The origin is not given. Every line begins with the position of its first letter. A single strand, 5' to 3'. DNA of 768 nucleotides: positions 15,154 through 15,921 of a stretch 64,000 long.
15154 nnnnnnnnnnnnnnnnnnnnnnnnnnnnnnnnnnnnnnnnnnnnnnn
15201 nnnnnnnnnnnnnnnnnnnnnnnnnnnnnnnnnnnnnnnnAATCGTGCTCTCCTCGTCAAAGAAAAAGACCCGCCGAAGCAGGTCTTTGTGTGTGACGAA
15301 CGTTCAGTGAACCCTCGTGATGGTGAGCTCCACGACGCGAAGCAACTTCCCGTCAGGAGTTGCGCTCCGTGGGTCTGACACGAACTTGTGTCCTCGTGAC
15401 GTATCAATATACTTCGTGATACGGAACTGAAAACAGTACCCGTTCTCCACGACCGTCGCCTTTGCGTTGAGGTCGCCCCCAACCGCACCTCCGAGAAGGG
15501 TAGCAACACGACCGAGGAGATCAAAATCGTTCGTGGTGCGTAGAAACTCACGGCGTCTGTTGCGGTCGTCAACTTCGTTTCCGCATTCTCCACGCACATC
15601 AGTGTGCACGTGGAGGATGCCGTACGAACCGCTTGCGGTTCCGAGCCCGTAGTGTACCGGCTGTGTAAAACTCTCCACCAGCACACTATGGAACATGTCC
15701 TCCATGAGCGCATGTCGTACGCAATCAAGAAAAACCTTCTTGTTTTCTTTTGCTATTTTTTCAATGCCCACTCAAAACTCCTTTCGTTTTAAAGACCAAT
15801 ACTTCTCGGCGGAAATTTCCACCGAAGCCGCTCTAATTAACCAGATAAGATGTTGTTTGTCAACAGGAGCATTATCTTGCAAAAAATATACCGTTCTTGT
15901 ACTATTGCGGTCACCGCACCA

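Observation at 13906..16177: Four reverse-oriented hypothetical genes inserted between fusA and tuf, splitting the str operon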

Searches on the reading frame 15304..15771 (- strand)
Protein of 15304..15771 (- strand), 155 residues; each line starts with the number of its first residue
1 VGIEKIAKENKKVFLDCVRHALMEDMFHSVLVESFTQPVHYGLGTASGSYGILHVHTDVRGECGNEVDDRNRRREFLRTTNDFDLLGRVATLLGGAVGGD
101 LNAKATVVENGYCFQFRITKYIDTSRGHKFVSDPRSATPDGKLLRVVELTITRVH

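Call 5: search_protein_families(library=pfam, proteins=[window:15304-15771:-], max_evalue=1)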
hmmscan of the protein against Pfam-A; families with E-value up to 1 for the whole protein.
window:15304-15771:- (155 aa): 0 families

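Call 8: search_protein_families(library=phrogs, proteins=[window:15304-15771:-], max_evalue=1)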
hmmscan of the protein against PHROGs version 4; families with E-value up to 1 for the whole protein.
window:15304-15771:- (155 aa): 2 families
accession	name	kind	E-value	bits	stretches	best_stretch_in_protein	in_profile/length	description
phrog_13878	-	unknown function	0.28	12.1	1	40-82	43-81/123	-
phrog_14115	-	unknown function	0.38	11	1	67-99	146-178/267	-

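Call 9: search_protein_families(library=padloc, proteins=[window:15304-15771:-], max_evalue=1)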
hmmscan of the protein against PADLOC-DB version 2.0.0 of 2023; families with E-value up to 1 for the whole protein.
window:15304-15771:- (155 aa): 0 families

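Call 10: search_protein_families(library=ncbifam, proteins=[window:15304-15771:-], max_evalue=1)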
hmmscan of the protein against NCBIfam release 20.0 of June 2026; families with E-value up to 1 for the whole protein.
window:15304-15771:- (155 aa): 1 family
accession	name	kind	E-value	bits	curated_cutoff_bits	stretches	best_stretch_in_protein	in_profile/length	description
NF040898.1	CC_mini_metal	domain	0.08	12.8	30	1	3-14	8-19/31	LDCC motif putative metal-binding protein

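Call 11: find_encoding_contigs(protein=window:15304-15771:-, flank=10000, max_places=10)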
Protein window:15304-15771:- (155 aa): no gene with exactly this product is on record in the collection.

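Call 64: predict_structure(alignment_id=A2)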
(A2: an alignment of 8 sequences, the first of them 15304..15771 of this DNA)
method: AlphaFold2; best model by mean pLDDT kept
length: 155 residues; sequences in the alignment: 8
mean_pLDDT: 90.6   pTM: 0.86
mean pLDDT of the five models: 90.6, 89.5, 89.4, 87.6, 86.9
residues with pLDDT >= 90: 108; 70-90: 41; 50-70: 6; < 50: 0
segments of 3 or more residues with pLDDT < 50: none
pLDDT, mean of each block of 10 residues (from residue 1): 88 93 94 96 78 94 88 94 94 92 95 96 87 81 90 92
secondary structure, 60 per line:
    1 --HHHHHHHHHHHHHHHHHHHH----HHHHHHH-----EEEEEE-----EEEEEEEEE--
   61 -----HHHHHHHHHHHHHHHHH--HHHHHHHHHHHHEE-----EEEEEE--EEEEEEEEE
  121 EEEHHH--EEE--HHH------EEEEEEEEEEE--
elements in order: H3-22 H27-33 E39-44 E50-58 H66-82 H85-96 E104-109 E112-123 E129-131 E143-153

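Call 68: fold_search(model_id=the predicted structure, library=pdb)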
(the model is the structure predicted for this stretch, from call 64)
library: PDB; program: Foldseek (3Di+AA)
matches with E <= 10: 447; with E <= 0.001: 0
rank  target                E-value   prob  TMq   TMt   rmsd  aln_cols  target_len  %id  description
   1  9qed_C                6.2e-03  0.77  0.29  0.35  10.6       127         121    7  Cryo-EM structure of the XPF-ERCC1-SLX4(330-555)-SLX4IP complex (released 2025-12-17)
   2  6gny_C                4.1e-02  0.54  0.32  0.42   8.0       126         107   10  Crystal structure of the MAJIN-TERB2 heterotetrameric complex (released 2018-12-12)
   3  1rzt_A                4.1e-02  0.18  0.20  0.12  11.6       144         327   10  Crystal structure of DNA polymerase lambda complexed with a two nucleotide gap DNA molecule (released 2004-03-02)
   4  6j08_C                5.7e-02  0.66  0.33  0.46   8.2       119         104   10  Crystal structure of human MAJIN and TERB2 (released 2019-02-27)
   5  3jcf_A                1.0e-01  0.13  0.20  0.12  15.1       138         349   11  Cryo-EM structure of the magnesium channel CorA in the closed symmetric magnesium-bound state (released 2016-02-17)
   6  6gnx_C                1.1e-01  0.60  0.35  0.49   7.9       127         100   12  Crystal structure of the MAJIN-TERB2 heterotetrameric complex - selenomethionine derivative (released 2018-12-12)
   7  8tmb_B                1.1e-01  0.12  0.19  0.11  15.4       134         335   12  Cryo-EM structure of CorA in complex with conformation-specific synthetic antibody C12 and 20 mM MgCl2, State MG20-1 (released 2025-02-12)
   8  6cfw_K                1.1e-01  0.25  0.23  0.22  11.3       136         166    8  cryoEM structure of a respiratory membrane-bound hydrogenase (released 2018-05-23)
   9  6j08_B                1.2e-01  0.66  0.38  0.52   8.0       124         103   10  Crystal structure of human MAJIN and TERB2 (released 2019-02-27)
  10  8tmc_E                1.4e-01  0.13  0.20  0.12  13.2       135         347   12  Cryo-EM structure of CorA in complex with conformation-specific synthetic antibody C12 and 20 mM MgCl2, State MG20-2 (released 2025-02-12)
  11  8tmb_C                1.7e-01  0.10  0.18  0.10  13.8       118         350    8  Cryo-EM structure of CorA in complex with conformation-specific synthetic antibody C12 and 20 mM MgCl2, State MG20-1 (released 2025-02-12)
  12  5jrw_D                1.8e-01  0.12  0.19  0.11  13.8       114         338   10  Crystal structure of Thermotoga maritima mutant D89R/D253R (released 2017-01-25)
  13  2bbh                  1.8e-01  0.09  0.17  0.14  12.7       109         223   13  X-ray structure of T.maritima CorA soluble domain (released 2005-12-13)
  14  4i0u_A                2.0e-01  0.10  0.19  0.11  13.5       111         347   10  Improved structure of Thermotoga maritima CorA at 2.7 A resolution (released 2013-03-06)
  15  6j08_A                2.1e-01  0.41  0.35  0.48   8.4       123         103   10  Crystal structure of human MAJIN and TERB2 (released 2019-02-27)
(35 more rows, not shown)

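Call 71: fold_search(model_id=the predicted structure, library=viral)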
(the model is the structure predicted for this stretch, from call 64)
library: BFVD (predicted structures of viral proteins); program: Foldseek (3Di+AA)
matches with E <= 10: 578; with E <= 0.001: 0
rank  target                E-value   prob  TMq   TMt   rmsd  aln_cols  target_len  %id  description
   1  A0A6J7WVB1            4.4e-02  0.38  0.25  0.24  12.0       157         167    6  Uncharacterized protein [uncultured Caudovirales phage]
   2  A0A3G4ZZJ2            4.7e-02  0.66  0.31  0.31  11.4       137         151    7  Uncharacterized protein [Edafosvirus sp.]
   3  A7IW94                5.3e-02  0.12  0.23  0.23  15.4       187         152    8  Uncharacterized protein b219L [Paramecium bursaria Chlorella virus NY2A]
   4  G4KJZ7                5.6e-02  0.14  0.19  0.12  11.8       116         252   16  (no name in the UniProt tables at hand)
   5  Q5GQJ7                6.4e-02  0.12  0.20  0.09  14.3       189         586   10  Hypothetical-Protein / belonging to T4-LIKE GC: 841 [Synechococcus phage S-PM2]
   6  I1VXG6                1.1e-01  0.20  0.25  0.28  15.1       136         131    8  (no name in the UniProt tables at hand)
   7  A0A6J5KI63            1.4e-01  0.51  0.33  0.30  10.3       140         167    7  Uncharacterized protein [uncultured Caudovirales phage]
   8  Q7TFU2                1.4e-01  0.20  0.27  0.27   7.5       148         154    7  Rh39 [Rhesus cytomegalovirus (strain 68-1)]
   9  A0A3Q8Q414            1.5e-01  0.13  0.17  0.25  12.1       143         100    6  Uncharacterized protein [Sulfolobales Beppu rod-shaped virus 1]
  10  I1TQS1                1.7e-01  0.15  0.30  0.20  16.6       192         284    8  (no name in the UniProt tables at hand)
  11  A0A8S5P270            1.7e-01  0.08  0.19  0.21  14.6       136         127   10  Uncharacterized protein [Myoviridae sp. ctLnO19]
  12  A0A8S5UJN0            2.1e-01  0.06  0.17  0.16  14.8       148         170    8  Uncharacterized protein [Siphoviridae sp. ctvph17]
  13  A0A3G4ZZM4            2.4e-01  0.16  0.13  0.07  11.2        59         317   15  Uncharacterized protein [Edafosvirus sp.]
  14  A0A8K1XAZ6            2.6e-01  0.13  0.26  0.31  13.7       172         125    9  (no name in the UniProt tables at hand)
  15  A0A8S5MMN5            2.7e-01  0.07  0.20  0.13  19.4       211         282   10  Crystallin beta/gamma motif-containing protein [Siphoviridae sp. ctxc31]
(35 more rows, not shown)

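Call 84: find_homologous_proteins(query=A2, max_evalue=0.001)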
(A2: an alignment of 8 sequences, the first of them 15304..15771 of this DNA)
Query A2 (8 sequences) (155 aa, profile of the alignment): 9 proteins with E <= 0.001 among 1817 candidates.
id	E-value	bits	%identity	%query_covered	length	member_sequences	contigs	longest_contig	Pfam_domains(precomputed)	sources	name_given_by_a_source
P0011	1.5e-59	218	29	94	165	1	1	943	-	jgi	jgi:hypothetical protein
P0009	2.3e-55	204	27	99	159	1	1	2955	-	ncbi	ncbi:hypothetical protein ACFL22_01175 [Patescibacteria group bacterium]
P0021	3.0e-54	201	28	97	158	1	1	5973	-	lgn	-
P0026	7.9e-54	199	30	92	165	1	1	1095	-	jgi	jgi:hypothetical protein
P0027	2.4e-48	182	35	100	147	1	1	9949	-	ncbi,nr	ncbi:MAG: hypothetical protein KBD65_02595 [Candidatus Moranbacteria bacterium]|nr:hypothetical prot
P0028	1.9e-40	156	82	100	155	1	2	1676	-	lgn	-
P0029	2.3e-36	143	64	100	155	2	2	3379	-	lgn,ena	-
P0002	6.6e-36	141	100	86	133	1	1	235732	-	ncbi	-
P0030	8.5e-36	141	31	95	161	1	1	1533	-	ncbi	-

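Call 86: find_encoding_contigs(protein=P0027, flank=6000, max_places=2)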
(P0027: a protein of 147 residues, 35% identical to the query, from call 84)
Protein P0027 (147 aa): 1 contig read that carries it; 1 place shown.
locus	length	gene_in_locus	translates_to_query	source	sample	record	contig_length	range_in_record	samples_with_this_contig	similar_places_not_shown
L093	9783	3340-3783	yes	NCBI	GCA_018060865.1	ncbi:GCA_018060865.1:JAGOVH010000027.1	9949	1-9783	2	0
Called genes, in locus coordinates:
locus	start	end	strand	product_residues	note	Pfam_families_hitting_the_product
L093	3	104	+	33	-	?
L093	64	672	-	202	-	PF00293:NUDIX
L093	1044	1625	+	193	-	PF04542:Sigma70_r2, PF08281:Sigma70_r4_2, PF04545:Sigma70_r4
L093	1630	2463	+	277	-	-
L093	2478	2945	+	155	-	-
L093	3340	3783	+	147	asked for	-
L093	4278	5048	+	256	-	PF23023:Anti-Pycsar_Apyc1 (faint), PF00753:Lactamase_B (weak), PF12706:Lactamase_B_2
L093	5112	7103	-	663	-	PF00171:Aldedh, PF18765:Polbeta (weak)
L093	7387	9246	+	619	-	PF03485:Arg_tRNA_synt_N, PF00750:tRNA-synt_1d, PF05746:DALR_1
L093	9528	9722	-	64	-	-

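Call 100: search_protein_families(library=pfam, alignment_id=A2, max_evalue=10)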
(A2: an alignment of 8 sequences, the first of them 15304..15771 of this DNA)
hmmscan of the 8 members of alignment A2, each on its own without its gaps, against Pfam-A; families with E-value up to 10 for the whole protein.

A. member 1, window:15304-15771:- (155 aa): 0 families

B. families by the number of members that match (of 8 scanned): 1 family
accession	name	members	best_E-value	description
PF06436.16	Pneumovirus_M2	1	0.21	Pneumovirus matrix protein 2 (M2)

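Call 102: search_solved_structures(query=A2, max_evalue=10, show_alignments=2)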
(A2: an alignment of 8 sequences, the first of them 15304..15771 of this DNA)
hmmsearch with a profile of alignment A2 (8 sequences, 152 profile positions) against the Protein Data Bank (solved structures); distinct sequences matched with E-value up to 10: 4.
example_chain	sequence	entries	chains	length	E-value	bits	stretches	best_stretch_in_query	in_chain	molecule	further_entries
4km7_A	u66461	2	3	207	2.3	11.2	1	102-143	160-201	Folate receptor alpha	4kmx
4km6_A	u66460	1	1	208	2.3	11.1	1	102-143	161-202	Folate receptor alpha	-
4lrh_A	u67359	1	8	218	2.3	11.1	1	102-143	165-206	Folate receptor alpha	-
5izq_A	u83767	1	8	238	2.7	11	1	102-143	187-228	Folate receptor alpha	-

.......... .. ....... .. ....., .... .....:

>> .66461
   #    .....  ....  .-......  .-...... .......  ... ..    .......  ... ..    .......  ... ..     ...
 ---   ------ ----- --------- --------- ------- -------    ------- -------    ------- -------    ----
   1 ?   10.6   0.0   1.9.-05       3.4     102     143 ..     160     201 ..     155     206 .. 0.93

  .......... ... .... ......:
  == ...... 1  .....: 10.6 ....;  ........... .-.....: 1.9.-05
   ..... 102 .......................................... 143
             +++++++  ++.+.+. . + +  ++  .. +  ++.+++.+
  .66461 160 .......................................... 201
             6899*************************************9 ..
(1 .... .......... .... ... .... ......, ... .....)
